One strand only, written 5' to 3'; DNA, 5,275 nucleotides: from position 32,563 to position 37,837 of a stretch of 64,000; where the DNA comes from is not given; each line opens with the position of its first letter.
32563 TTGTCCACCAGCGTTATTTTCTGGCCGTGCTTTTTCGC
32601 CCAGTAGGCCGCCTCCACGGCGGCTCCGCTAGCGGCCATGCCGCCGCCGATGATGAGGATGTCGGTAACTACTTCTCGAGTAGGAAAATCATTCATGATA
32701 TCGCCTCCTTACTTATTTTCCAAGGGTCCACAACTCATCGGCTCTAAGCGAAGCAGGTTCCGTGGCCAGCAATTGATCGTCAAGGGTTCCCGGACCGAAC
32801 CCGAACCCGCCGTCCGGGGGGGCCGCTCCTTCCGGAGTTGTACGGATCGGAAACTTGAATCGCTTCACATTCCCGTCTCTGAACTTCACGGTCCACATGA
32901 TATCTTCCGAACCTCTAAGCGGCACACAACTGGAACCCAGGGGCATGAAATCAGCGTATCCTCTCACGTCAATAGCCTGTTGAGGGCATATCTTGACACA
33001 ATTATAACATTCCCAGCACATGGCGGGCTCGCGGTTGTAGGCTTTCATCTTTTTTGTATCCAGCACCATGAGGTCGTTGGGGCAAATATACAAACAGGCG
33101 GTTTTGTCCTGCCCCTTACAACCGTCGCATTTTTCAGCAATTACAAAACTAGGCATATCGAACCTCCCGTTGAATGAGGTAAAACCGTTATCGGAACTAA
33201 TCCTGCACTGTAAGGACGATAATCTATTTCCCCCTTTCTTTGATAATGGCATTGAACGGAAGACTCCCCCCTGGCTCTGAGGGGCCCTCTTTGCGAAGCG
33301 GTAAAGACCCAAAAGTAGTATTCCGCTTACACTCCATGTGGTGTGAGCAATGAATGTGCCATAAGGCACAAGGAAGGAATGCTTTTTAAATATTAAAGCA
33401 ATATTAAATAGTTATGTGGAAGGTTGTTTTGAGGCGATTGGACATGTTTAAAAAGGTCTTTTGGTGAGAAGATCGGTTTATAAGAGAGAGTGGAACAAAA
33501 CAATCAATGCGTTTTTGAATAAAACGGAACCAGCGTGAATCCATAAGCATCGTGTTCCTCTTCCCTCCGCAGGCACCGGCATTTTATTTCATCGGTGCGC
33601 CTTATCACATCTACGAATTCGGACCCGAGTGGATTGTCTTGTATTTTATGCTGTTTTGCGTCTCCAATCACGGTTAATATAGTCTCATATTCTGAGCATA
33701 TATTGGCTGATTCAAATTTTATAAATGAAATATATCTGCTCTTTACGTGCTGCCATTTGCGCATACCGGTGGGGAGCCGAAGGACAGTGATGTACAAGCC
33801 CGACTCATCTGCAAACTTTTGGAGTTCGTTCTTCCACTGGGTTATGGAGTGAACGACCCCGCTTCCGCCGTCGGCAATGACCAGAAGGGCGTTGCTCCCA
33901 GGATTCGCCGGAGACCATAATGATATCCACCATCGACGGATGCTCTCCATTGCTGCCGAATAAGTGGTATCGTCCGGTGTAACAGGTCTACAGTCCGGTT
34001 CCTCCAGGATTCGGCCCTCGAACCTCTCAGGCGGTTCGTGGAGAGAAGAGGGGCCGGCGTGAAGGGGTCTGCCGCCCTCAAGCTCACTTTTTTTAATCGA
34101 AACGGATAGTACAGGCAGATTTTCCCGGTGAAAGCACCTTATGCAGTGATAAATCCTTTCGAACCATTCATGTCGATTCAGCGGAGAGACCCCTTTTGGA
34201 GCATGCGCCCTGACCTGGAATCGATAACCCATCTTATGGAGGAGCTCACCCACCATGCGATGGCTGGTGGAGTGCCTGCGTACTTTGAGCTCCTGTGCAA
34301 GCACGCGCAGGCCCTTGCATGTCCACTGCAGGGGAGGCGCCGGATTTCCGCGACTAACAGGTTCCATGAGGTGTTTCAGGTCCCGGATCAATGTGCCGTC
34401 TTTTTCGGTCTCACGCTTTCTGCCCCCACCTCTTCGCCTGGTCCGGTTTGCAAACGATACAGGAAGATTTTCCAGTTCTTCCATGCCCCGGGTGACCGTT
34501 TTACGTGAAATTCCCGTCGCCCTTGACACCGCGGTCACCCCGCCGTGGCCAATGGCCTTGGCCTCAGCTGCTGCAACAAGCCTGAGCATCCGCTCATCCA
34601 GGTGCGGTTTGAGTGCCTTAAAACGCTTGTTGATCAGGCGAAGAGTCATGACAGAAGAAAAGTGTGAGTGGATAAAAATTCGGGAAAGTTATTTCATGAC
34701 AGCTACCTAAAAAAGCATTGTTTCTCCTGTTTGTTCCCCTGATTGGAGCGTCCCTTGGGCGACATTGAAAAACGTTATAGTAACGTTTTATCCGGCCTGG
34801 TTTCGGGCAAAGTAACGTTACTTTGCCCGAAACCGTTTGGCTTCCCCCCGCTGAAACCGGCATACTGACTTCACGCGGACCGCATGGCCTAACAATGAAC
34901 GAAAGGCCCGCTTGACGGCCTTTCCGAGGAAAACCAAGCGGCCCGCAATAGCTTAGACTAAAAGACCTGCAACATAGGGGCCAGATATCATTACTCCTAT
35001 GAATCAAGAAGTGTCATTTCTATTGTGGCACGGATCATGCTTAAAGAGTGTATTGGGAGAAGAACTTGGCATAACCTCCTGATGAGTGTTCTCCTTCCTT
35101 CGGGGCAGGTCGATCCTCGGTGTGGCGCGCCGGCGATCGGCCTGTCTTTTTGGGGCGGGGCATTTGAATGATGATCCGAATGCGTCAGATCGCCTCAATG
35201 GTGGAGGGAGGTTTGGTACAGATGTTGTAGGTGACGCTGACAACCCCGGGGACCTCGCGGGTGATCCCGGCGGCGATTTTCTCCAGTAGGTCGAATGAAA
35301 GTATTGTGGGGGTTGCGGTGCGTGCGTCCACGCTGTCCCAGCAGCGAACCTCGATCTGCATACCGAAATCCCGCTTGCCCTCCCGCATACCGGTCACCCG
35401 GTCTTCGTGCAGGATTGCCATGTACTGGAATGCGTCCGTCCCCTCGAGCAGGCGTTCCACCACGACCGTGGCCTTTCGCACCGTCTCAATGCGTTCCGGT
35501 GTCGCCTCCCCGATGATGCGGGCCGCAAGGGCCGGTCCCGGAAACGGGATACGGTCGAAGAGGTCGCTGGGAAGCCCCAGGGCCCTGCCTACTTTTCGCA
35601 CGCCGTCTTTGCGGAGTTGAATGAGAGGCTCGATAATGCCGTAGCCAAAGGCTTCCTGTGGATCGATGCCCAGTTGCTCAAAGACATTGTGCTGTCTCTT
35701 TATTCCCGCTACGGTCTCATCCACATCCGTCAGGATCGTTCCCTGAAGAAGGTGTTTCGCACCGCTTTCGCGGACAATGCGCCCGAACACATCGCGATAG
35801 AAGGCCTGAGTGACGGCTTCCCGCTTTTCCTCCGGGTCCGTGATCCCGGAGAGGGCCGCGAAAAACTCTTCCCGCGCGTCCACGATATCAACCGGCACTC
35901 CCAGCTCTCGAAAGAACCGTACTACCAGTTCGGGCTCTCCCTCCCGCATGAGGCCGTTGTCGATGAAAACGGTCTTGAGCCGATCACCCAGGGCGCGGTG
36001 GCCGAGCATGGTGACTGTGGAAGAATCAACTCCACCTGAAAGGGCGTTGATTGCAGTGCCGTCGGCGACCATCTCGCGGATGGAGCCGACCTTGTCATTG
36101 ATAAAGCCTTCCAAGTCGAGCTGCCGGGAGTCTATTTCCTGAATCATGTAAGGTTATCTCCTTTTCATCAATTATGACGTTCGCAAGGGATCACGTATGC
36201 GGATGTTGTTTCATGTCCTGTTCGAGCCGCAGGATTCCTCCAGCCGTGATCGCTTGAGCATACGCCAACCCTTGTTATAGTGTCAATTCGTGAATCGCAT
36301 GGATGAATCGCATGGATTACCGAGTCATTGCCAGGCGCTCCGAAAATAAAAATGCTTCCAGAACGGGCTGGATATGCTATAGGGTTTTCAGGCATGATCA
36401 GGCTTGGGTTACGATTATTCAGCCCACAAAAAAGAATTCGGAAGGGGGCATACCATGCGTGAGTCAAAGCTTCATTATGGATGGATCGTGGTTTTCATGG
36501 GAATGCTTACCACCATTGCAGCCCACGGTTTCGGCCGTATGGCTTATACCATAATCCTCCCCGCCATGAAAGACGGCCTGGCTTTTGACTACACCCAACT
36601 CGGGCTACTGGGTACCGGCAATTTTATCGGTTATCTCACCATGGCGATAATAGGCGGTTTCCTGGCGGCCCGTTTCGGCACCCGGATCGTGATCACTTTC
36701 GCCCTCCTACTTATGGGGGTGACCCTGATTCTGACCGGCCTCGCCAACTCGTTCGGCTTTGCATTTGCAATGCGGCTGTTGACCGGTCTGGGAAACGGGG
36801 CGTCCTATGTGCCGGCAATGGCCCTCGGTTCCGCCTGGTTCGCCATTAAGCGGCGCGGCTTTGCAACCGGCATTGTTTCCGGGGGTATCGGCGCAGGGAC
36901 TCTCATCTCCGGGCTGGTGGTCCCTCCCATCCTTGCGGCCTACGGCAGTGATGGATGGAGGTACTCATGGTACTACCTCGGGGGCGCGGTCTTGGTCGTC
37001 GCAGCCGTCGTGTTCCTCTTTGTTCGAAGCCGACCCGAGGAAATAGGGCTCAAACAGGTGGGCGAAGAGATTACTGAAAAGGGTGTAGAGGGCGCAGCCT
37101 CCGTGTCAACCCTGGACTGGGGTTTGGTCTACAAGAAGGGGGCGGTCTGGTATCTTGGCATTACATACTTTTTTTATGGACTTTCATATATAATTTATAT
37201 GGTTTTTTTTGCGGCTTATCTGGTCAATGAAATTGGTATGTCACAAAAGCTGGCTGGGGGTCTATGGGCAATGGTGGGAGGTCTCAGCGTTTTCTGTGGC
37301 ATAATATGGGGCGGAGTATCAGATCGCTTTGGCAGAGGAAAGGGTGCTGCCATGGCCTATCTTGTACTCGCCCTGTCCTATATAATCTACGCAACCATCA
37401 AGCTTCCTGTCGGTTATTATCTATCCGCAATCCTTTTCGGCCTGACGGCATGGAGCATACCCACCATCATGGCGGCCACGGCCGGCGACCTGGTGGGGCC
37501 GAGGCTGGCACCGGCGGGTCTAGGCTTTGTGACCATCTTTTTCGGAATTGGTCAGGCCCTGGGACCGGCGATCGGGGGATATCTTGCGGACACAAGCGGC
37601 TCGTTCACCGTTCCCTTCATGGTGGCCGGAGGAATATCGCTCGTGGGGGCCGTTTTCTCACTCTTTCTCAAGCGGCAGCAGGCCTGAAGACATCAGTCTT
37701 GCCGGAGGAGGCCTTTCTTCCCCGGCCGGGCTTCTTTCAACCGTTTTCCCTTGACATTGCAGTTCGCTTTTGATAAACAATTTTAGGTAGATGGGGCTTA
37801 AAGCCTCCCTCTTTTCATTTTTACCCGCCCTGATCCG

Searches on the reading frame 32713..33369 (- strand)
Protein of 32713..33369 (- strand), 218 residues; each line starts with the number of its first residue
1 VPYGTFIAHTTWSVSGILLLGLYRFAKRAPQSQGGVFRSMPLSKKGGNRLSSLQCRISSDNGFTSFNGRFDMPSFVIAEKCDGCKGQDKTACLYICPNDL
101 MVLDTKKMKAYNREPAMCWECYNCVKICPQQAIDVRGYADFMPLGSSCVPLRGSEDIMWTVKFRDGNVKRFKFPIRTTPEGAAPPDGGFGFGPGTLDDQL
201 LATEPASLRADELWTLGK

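Call 7: search_protein_families(library=pfam, proteins=[window:32713-33369:-], max_evalue=0.001)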
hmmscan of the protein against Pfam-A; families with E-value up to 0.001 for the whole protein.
window:32713-33369:- (218 aa): 5 families
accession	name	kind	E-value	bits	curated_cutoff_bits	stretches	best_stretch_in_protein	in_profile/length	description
PF12139.13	APS-reductase_C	-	5.5e-35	119.9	25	1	135-213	1-80/82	Adenosine-5'-phosphosulfate reductase beta subunit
PF12838.12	Fer4_7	-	2.3e-07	31.6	27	1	80-132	1-52/52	4Fe-4S dicluster domain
PF13187.11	Fer4_9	-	9.9e-07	29.1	27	1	80-133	1-52/52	4Fe-4S dicluster domain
PF00037.32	Fer4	-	6.5e-05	23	21.1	1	115-133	5-23/24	4Fe-4S binding domain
PF12800.12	Fer4_4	-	0.00061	20.4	24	0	115-130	1-16/17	4Fe-4S binding domain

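Call 67: search_protein_families(library=ncbifam, proteins=[window:32713-33369:-], max_evalue=0.1)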
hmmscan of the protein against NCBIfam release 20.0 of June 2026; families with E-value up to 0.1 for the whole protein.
window:32713-33369:- (218 aa): 49 families (the best 25 are shown)
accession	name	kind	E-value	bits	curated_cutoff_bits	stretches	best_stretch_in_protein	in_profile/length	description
TIGR02060.1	aprB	equivalog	6.6e-64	213.7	135.65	1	72-204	1-132/132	adenylyl-sulfate reductase subunit beta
NF040864.1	HgcB_ferredoxin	equivalog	1.6e-07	31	99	1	78-136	13-64/93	mercury methylation ferredoxin HgcB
NF043039.1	HgcAB_like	equivalog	1.4e-06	28.2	285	1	78-133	299-349/350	HgcAB-like fusion protein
TIGR01944.1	rnfB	subfamily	1.8e-06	27.6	68.7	1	72-137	106-164/190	RnfABCDGE type electron transport complex subunit B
NF038196.1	ferrodoxin_EFR1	subfamily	5.3e-06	26.7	75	1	74-135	179-231/242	EFR1 family ferrodoxin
NF042909.1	FMH_DH_FwdF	exception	9e-06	25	375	1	78-136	256-314/336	tungsten-dependent formylmethanofuran dehydrogenase subunit FwdF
TIGR00402.1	napF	equivalog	8.6e-05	22.5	102.2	1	79-136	35-87/149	ferredoxin-type protein NapF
TIGR01971.1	NuoI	subfamily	0.0001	21.8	113.05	1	66-135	29-100/121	NADH-quinone oxidoreductase, chain I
NF003475.0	PRK05113.1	equivalog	0.00014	21.8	203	1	74-136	108-163/190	electron transport complex subunit RsxB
NF006446.0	PRK08764.1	equivalog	0.00031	20.7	220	1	75-136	82-136/139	Rnf electron transport complex subunit RnfB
NF041715.1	arsenate_red_ArrB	equivalog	0.00045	19.8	450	1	77-135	53-106/233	arsenate respiratory reductase iron-sulfur subunit ArrB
NF045874.1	Vhu_polyferre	exception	0.00055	18.8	600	1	91-148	203-360/381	F420-non-reducing hydrogenase associated-polyferredoxin VhuB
NF006221.0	PRK08348.1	subfamily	0.00057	19.6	124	1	79-135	44-94/136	NADH-plastoquinone oxidoreductase subunit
TIGR04395.1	cutC_activ_rSAM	equivalog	0.00066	19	360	1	88-137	58-107/309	choline TMA-lyase-activating enzyme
TIGR02700.1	flavo_MJ0208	hypoth_equivalog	0.00067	19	251.35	1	71-134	140-195/234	dihydromethanopterin reductase (acceptor)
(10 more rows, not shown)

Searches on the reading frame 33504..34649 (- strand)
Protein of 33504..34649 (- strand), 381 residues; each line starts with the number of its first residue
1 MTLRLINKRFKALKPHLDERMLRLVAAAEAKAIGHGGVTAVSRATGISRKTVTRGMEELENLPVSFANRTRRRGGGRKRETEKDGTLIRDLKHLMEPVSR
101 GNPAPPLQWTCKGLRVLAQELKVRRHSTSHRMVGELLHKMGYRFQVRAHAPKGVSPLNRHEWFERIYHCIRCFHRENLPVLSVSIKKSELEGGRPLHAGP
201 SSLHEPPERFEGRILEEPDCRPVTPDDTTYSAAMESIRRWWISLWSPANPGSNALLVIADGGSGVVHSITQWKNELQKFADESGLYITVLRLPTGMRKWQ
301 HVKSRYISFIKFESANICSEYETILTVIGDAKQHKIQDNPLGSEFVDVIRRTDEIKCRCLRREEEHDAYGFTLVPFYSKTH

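Call 7: search_protein_families(library=pfam, proteins=[window:33504-34649:-], max_evalue=0.001)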
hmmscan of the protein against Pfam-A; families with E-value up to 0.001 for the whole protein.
window:33504-34649:- (381 aa): 1 family
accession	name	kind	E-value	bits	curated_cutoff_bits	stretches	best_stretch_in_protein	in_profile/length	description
PF07592.17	DDE_Tnp_ISAZ013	-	3.1e-43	148.4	26.9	2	90-192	1-103/308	Rhodopirellula transposase DDE domain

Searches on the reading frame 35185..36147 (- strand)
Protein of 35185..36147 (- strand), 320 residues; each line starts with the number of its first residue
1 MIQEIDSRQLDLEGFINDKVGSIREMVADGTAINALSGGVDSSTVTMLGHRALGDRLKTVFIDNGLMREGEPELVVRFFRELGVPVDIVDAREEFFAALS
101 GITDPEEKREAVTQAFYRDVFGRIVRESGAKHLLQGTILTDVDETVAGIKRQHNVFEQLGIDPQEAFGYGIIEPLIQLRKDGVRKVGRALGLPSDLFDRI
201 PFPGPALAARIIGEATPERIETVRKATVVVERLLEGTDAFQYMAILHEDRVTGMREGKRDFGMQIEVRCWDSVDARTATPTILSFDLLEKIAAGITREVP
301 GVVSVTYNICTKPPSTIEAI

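Call 7: search_protein_families(library=pfam, proteins=[window:35185-36147:-], max_evalue=0.001)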
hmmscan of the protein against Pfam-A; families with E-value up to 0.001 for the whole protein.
window:35185-36147:- (320 aa): 5 families
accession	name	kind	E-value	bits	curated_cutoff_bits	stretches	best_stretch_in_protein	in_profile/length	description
PF00958.27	GMP_synt_C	-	3.4e-18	65.9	27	1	239-318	12-91/92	GMP synthase C terminal domain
PF02540.23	NAD_synthase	-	5.4e-07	29.4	21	1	31-102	20-92/242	NAD synthase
PF01171.26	ATP_bind_3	-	6.4e-05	23.2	27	1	34-186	4-155/182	PP-loop family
PF06508.19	QueC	-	0.00011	22.3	22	0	32-92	2-61/210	Queuosine biosynthesis protein QueC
PF00733.27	Asn_synthase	-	0.00025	21.3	21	1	25-104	13-93/354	Asparagine synthase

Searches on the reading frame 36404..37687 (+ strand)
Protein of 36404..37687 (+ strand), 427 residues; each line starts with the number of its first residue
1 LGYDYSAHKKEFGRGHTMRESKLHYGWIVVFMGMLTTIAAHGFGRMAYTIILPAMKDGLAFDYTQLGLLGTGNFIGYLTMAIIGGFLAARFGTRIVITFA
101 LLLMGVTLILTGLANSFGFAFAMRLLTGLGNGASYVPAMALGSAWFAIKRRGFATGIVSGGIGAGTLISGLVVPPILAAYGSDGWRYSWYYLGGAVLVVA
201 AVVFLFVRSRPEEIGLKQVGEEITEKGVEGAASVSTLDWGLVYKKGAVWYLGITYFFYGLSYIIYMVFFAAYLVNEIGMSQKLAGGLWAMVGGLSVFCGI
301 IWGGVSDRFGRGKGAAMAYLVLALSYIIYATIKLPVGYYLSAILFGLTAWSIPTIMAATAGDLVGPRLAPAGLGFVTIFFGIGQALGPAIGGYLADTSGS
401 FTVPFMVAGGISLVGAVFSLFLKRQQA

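Call 55: search_protein_families(library=pfam, proteins=[window:36404-37687:+], max_evalue=0.00001)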
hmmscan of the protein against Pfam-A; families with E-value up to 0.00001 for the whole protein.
window:36404-37687:+ (427 aa): 2 families
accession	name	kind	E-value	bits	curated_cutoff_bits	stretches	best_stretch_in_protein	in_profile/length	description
PF07690.21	MFS_1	-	5.9e-52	177.1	33.4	2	36-378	3-337/347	Major Facilitator Superfamily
PF06779.20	MFS_4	-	2.3e-41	142.8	26.3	1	39-418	3-362/364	Uncharacterised MFS-type transporter YbfB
